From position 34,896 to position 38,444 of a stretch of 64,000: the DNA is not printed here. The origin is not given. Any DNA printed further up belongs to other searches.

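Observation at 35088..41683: A translationally coupled gene pair: a ~1070-aa secreted protein of unknown function and a 1129-aa S8 subtilase with a long C-terminal extension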

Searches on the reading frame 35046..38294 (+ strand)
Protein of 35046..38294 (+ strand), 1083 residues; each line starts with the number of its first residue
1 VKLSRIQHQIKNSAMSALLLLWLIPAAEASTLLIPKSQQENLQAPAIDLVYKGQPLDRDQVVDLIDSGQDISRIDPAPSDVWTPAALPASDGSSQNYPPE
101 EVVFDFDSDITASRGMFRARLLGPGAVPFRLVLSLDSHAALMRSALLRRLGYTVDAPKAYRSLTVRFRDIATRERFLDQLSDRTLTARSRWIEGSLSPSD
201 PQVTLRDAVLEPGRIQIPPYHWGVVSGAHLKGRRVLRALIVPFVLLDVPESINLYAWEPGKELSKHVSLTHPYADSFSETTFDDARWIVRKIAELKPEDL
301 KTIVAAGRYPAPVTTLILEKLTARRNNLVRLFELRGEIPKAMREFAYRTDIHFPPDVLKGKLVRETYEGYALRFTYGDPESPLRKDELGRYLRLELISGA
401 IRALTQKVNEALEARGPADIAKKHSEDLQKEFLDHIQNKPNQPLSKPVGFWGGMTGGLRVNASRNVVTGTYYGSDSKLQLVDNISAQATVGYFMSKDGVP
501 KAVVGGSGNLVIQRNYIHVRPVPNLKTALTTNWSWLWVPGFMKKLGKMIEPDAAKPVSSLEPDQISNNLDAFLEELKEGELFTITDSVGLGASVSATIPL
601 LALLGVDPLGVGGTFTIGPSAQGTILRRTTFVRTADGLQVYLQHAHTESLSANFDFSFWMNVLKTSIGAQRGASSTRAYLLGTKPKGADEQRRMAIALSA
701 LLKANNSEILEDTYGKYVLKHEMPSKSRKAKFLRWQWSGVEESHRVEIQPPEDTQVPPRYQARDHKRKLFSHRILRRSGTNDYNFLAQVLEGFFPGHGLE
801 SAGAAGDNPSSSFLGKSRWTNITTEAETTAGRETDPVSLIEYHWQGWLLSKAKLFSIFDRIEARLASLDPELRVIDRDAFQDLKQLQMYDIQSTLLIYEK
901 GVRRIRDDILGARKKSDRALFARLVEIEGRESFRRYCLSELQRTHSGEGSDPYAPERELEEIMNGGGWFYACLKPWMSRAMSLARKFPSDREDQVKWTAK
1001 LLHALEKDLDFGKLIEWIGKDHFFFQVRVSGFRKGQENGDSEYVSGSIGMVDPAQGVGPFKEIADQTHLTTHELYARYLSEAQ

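Call 7: search_protein_families(library=pfam, proteins=[window:35046-38294:+], max_evalue=0.1)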
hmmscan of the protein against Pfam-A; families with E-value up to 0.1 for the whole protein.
window:35046-38294:+ (1083 aa): 0 families

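Call 8: search_protein_families(library=ncbifam, proteins=[window:35046-38294:+], max_evalue=0.1)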
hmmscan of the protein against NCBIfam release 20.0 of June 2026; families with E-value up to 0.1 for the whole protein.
window:35046-38294:+ (1083 aa): 1 family
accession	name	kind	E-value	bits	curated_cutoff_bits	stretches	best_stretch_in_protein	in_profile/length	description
NF002024.0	PRK00846.1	equivalog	0.018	15.2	90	1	915-942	7-34/78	hypothetical protein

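Call 9: find_homologous_proteins(query=window:35046-38294:+)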
Query window:35046-38294:+ (1083 aa): 35 proteins with E <= 0.001 among 8000 candidates.
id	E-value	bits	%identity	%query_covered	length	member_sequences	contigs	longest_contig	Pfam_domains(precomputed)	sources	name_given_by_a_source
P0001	0.0e+0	2474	100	100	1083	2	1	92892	-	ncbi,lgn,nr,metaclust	ncbi:MAG: hypothetical protein A2X94_13420 [Bdellovibrionales bacterium GWB1_55_8]|nr:MAG: hypotheti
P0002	0.0e+0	1263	51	100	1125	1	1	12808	-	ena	-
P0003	0.0e+0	1179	48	97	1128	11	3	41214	-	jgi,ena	-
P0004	0.0e+0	1149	47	100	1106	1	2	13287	-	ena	-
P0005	0.0e+0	1012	45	98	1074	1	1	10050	-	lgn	-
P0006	2.4e-291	988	44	96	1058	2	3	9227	-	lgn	-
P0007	4.1e-286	970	44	97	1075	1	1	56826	-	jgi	-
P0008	3.8e-285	967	44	98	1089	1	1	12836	-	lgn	-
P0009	3.9e-283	960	43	98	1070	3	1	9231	-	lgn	-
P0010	3.8e-274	931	41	96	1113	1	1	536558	-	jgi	jgi:hypothetical protein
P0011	1.5e-273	929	41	98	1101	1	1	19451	-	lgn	-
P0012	1.2e-271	922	41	98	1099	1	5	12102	-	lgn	-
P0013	1.1e-270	919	43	99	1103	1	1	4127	-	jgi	jgi:hypothetical protein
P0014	1.8e-267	909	40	98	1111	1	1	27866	-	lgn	-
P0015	4.5e-267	907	41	98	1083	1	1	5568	-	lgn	-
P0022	1.0e-215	737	38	98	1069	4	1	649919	-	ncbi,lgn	-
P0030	1.0e-203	698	35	98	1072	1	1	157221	-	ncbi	-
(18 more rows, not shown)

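Call 11: find_encoding_contigs(protein=P0010, flank=10000, max_places=2)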
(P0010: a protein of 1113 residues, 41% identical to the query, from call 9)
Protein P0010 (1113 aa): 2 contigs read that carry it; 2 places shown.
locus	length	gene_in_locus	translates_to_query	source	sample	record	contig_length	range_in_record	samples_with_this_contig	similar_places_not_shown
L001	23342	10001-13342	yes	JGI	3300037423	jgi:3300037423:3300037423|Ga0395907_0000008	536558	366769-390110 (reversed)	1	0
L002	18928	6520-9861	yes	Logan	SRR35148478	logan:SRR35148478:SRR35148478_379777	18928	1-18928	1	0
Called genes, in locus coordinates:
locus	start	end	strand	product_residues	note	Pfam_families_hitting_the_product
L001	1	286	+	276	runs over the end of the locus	-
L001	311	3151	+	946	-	PF00133:tRNA-synt_1, PF09334:tRNA-synt_1g, PF08264:Anticodon_1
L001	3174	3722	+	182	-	PF01252:Peptidase_A8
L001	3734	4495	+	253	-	PF01790:LGT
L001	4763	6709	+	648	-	-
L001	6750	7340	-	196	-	-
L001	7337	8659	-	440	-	-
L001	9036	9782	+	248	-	-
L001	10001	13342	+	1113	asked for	-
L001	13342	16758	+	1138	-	PF00082:Peptidase_S8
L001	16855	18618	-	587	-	PF00082:Peptidase_S8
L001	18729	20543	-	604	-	-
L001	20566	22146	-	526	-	PF16683:TGase_elicitor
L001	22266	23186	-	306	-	PF05262:Borrelia_P83 (weak)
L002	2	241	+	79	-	?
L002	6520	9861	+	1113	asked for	-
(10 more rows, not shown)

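Call 12: find_encoding_contigs(protein=P0022, flank=10000, max_places=2)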
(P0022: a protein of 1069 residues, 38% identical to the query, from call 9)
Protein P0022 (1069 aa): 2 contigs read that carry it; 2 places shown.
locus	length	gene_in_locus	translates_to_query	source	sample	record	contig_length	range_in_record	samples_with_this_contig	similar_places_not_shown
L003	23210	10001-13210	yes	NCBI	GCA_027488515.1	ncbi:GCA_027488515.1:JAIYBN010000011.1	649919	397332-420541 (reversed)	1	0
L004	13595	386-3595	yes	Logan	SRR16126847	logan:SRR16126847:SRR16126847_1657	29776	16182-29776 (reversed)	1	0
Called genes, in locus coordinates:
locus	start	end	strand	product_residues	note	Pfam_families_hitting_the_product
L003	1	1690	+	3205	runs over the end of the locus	-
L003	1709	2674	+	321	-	-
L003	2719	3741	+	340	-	-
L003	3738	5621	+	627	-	PF14841:FliG_M (faint), PF01706:FliG_C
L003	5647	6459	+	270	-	PF01618:MotA_ExbB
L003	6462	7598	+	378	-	PF13677:MotB_plug, PF00691:OmpA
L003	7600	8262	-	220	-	-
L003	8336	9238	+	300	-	PF13428:TPR_14 (faint), PF07719:TPR_2 (faint), PF00515:TPR_1 (faint)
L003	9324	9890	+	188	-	-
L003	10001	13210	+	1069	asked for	-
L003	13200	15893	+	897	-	PF00082:Peptidase_S8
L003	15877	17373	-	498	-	PF00221:Lyase_aromatic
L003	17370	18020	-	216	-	PF00834:Ribul_P_3_epim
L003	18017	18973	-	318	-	PF00551:Formyl_trans_N, PF02911:Formyl_trans_C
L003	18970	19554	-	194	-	PF01327:Pep_deformylase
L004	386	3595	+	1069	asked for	-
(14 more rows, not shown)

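Call 13: find_encoding_contigs(protein=P0030, flank=10000, max_places=2)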
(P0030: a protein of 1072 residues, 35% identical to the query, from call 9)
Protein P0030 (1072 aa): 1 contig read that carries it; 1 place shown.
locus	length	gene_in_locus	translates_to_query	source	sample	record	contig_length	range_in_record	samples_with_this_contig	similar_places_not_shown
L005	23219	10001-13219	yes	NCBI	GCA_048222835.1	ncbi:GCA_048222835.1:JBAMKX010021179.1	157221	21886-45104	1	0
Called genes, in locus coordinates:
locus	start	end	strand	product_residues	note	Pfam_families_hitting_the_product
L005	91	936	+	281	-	PF00669:Flagellin_N, PF00700:Flagellin_C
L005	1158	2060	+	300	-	PF00669:Flagellin_N, PF00700:Flagellin_C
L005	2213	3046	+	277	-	PF00669:Flagellin_N, PF00700:Flagellin_C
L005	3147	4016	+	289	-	PF01370:Epimerase, PF04321:RmlD_sub_bind, PF16363:GDP_Man_Dehyd (weak)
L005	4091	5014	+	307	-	PF03734:YkuD (weak)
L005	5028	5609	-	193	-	-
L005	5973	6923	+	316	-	PF00072:Response_reg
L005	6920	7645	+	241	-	PF01138:RNase_PH, PF03725:RNase_PH_C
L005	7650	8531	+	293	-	PF02749:QRPTase_N, PF01729:QRPTase_C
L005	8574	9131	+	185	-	PF14235:DUF4337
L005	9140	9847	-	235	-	PF03099:BPL_LplA_LipB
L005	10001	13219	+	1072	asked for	-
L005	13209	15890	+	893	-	PF00082:Peptidase_S8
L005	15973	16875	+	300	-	-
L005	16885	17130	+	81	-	PF01713:Smr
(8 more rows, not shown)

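Call 17: search_solved_structures(query=A1, max_evalue=1)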
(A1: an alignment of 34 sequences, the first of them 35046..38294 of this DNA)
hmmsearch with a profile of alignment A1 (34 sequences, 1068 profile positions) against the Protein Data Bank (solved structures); distinct sequences matched with E-value up to 1: 0.

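Call 33: find_related_loci(query=A3, collection=genome_contigs, flank=6000)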
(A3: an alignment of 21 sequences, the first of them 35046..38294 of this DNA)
Query A3 (1083 aa) in genome_contigs; peptide patterns used: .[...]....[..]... (x = any residue, [..] = any of these).
98 stretches matched a pattern; 56 encode a relative of the query (tblastn E <= 1e-3); 56 distinct loci.
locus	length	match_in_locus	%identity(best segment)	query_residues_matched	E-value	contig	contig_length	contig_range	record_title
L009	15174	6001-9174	43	45-1082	0e+0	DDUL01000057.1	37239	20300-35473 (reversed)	MAG TPA_asm: Bdellovibrionaceae bacterium UBA2339 UBA2339_contig_11076, whole genome shotgun sequence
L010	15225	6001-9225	42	27-1082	0e+0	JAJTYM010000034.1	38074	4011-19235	MAG: Bdellovibrionaceae bacterium isolate DTUPRO1 34-Genome15, whole genome shotgun sequence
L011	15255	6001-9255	41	15-1082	0e+0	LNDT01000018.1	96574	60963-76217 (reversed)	MAG: Bdellovibrionales bacterium Ga0074137 Ga0074137_117.1, whole genome shotgun sequence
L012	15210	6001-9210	38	16-1082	0e+0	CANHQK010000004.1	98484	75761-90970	MAG: Bdellovibrionales bacterium isolate RE-26jul17-3 genome assembly, contig: RE-26jul17-C179, whole genome shotgun seq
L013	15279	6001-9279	35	45-1082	0e+0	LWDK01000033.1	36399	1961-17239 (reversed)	MAG: Proteobacteria bacterium SG_bin7 3708, whole genome shotgun sequence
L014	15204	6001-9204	35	20-1082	0e+0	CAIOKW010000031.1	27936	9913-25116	MAG: Oligoflexia bacterium isolate Umea_bin-07902 genome assembly, contig: bin-07902:031/351, whole genome shotgun seque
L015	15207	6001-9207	37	17-1082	0e+0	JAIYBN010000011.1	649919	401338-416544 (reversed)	MAG: Proteobacteria bacterium isolate E1_MAG_00048 pond_E1_MAG_00048_000000000006, whole genome shotgun sequence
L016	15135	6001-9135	36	40-1081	0e+0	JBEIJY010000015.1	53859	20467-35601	MAG: Bdellovibrionales bacterium isolate Sample-103-S77-bin-69 Sample_103_S77-bin_69-k141_2787324, whole genome shotgun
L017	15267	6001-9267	33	6-1082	0e+0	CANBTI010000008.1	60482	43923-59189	MAG: Bdellovibrionales bacterium isolate JR-MC-C-240519-135 genome assembly, contig: JR-MC-C-240519-C202, whole genome s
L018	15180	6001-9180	34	30-1082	2e-179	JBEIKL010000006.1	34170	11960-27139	MAG: Bdellovibrionales bacterium isolate Sample-104-S4-bin-132 Sample_104_S4-bin_132-k141_248404, whole genome shotgun s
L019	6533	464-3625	34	28-1082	0e+0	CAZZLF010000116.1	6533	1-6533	MAG TPA_asm: uncultured Bdellovibrio sp. isolate SRP124364_co1_342 genome assembly, contig: NODE_14763_length_6533_cov_4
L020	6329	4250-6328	41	27-714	7e-174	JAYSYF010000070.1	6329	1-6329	MAG: Bdellovibrionales bacterium isolate GFS_13375 GFS_13375_69, whole genome shotgun sequence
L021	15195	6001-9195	33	26-1049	2e-171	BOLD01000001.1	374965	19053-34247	MAG: Oligoflexia bacterium BroJett040 DNA, sequence01, whole genome shotgun sequence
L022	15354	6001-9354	31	19-1074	2e-169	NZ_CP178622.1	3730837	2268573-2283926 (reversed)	Bdellovibrio sp. HCB117 chromosome, complete genome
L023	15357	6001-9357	32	15-1074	1e-167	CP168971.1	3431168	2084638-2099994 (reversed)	Bdellovibrio bacteriovorus strain Bd16 chromosome, complete genome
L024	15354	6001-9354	31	15-1074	3e-167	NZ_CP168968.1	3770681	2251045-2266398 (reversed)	Bdellovibrio bacteriovorus strain Bd5 chromosome, complete genome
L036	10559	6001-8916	31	96-1080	3e-156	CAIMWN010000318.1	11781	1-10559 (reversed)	MAG: Oligoflexia bacterium isolate AM-2014_bin-1399 genome assembly, contig: bin-1399:318/337, whole genome shotgun sequ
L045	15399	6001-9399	30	18-1074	5e-159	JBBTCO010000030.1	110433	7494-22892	MAG: Bdellovibrionota bacterium isolate H41-bin001_1 H41_bin001_1_000000000030, whole genome shotgun sequence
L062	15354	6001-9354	32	19-1074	8e-171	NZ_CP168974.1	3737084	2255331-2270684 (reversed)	Bdellovibrio bacteriovorus strain s4 chromosome, complete genome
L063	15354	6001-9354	31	15-1074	3e-170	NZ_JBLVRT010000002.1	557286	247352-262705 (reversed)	Bdellovibrio bacteriovorus strain YOA24 scaffold_1, whole genome shotgun sequence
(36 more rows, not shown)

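Call 41: list_cluster_members(proteins=[L062:5971-9378:+, L062:9378-12479:+, L062:12531-13445:+])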
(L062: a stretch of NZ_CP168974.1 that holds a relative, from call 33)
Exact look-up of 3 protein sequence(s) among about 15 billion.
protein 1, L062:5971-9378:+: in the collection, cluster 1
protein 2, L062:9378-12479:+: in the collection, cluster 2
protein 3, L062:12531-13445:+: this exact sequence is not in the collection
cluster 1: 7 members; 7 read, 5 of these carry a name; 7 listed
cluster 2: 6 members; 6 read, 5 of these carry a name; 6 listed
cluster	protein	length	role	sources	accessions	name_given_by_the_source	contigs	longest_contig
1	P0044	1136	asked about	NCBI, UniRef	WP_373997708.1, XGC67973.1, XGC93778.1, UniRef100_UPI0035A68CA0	hypothetical protein [Bdellovibrio bacteriovorus] | hypothetical protein n=1 Tax=Bdellovibrio bacteriovorus TaxID=959 RepID=UPI0035A68CA0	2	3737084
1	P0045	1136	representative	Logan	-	-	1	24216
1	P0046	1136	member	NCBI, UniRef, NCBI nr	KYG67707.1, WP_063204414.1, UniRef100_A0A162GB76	hypothetical protein AZI87_00010 [Bdellovibrio bacteriovorus] | Uncharacterized protein n=1 Tax=Bdellovibrio bacteriovorus TaxID=959 ... | hypothetical protein [Bdellovibrio bacteriovorus]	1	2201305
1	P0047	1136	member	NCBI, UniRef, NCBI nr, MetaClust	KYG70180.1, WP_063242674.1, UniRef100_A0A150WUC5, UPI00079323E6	hypothetical protein AZI85_13590 [Bdellovibrio bacteriovorus] | Uncharacterized protein n=1 Tax=Bdellovibrio bacteriovorus TaxID=959 ... | hypothetical protein [Bdellovibrio bacteriovorus]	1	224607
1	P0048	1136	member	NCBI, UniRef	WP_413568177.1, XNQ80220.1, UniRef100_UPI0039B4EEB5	hypothetical protein ACLWBD_10815 [Bdellovibrio sp. HCB117] | hypothetical protein n=1 Tax=Bdellovibrio sp. HCB117 TaxID=3394359 RepID=UPI0039B4EEB5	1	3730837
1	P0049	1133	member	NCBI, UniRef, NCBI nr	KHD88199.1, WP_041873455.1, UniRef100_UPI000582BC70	MAG: hypothetical protein OM95_10575 [Bdellovibrio sp. ArHS] | hypothetical protein n=1 Tax=Bdellovibrio sp. ArHS TaxID=1569284 RepID=UPI000582BC70 | hypothetical protein [Bdellovibrio sp. ArHS]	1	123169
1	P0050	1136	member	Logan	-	-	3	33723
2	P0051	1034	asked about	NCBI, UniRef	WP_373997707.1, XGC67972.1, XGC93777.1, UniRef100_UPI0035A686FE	S8 family serine peptidase [Bdellovibrio bacteriovorus] | S8 family serine peptidase n=1 Tax=Bdellovibrio bacteriovorus TaxID=959 ...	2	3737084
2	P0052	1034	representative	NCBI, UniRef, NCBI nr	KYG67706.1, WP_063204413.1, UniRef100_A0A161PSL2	serine protease [Bdellovibrio bacteriovorus] | Serine protease n=1 Tax=Bdellovibrio bacteriovorus TaxID=959 RepID=A0A161PSL2_BDEBC | S8 family serine peptidase [Bdellovibrio bacteriovorus]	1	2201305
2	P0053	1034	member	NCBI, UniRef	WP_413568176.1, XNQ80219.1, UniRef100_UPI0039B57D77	S8 family serine peptidase [Bdellovibrio sp. HCB117] | S8 family serine peptidase n=1 Tax=Bdellovibrio sp. HCB117 TaxID=3394359 ...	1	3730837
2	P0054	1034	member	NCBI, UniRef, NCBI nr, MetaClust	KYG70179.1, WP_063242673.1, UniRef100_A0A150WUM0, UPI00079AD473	serine protease [Bdellovibrio bacteriovorus] | Serine protease n=1 Tax=Bdellovibrio bacteriovorus TaxID=959 RepID=A0A150WUM0_BDEBC | S8 family serine peptidase [Bdellovibrio bacteriovorus]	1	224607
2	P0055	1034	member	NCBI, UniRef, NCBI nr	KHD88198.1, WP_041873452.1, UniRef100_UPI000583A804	MAG: serin protease [Bdellovibrio sp. ArHS] | S8 family serine peptidase n=1 Tax=Bdellovibrio sp. ArHS TaxID=1569284 RepID=UPI000583A804 | S8 family serine peptidase [Bdellovibrio sp. ArHS]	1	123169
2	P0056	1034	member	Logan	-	-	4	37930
